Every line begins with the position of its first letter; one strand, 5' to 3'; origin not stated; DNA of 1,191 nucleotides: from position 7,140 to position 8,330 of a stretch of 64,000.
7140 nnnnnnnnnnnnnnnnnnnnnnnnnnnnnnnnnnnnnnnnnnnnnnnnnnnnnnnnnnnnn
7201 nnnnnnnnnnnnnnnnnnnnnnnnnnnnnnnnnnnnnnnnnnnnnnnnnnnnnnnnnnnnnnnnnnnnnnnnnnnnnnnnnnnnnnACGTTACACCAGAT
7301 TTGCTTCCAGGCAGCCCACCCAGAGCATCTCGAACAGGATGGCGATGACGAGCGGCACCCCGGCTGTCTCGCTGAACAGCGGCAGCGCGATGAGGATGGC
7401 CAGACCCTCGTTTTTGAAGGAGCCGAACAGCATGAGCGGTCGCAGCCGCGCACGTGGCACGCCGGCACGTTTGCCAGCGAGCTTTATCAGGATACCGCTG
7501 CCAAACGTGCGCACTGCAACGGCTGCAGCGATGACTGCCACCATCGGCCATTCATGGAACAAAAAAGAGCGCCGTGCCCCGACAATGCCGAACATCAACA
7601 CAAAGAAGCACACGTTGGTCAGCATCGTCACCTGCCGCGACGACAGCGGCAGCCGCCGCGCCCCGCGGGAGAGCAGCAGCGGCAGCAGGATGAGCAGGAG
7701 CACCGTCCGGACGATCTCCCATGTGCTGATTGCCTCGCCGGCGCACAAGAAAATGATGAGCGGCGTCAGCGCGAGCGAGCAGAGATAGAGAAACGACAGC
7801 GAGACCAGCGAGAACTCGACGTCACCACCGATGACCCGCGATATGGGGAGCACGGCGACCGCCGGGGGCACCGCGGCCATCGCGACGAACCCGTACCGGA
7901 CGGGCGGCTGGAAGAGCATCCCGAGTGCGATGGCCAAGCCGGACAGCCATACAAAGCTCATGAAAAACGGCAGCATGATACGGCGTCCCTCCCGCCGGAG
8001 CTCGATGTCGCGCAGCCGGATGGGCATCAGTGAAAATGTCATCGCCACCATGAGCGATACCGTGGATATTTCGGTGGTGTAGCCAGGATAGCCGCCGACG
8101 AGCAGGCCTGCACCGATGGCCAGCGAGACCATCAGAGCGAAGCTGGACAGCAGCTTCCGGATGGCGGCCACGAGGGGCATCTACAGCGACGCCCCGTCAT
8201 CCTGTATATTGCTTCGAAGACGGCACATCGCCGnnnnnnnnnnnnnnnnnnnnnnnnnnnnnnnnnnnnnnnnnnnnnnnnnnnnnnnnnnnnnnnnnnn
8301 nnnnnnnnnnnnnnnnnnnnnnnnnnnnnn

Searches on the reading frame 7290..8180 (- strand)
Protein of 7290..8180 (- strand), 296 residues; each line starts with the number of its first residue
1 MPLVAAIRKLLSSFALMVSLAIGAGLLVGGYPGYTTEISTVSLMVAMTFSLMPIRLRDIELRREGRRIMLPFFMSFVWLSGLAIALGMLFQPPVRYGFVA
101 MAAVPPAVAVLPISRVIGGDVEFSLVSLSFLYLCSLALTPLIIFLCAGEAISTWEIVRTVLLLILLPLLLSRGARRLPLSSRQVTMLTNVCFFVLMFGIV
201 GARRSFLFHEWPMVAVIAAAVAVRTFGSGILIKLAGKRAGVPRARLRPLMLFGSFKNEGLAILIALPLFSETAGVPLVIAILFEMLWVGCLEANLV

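Call 25: search_protein_families(library=ncbifam, proteins=[window:7290-8180:-], max_evalue=0.01)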
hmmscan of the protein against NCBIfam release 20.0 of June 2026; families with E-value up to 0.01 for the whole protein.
window:7290-8180:- (296 aa): 0 families

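Call 66: search_protein_families(library=pfam, proteins=[window:7290-8180:-], max_evalue=0.001)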
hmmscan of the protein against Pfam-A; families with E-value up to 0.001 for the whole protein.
window:7290-8180:- (296 aa): 1 family
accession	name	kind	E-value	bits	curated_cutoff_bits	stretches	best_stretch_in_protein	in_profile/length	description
PF01758.21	SBF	-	0.00018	21.7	24.3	1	45-170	6-145/191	Sodium Bile acid symporter family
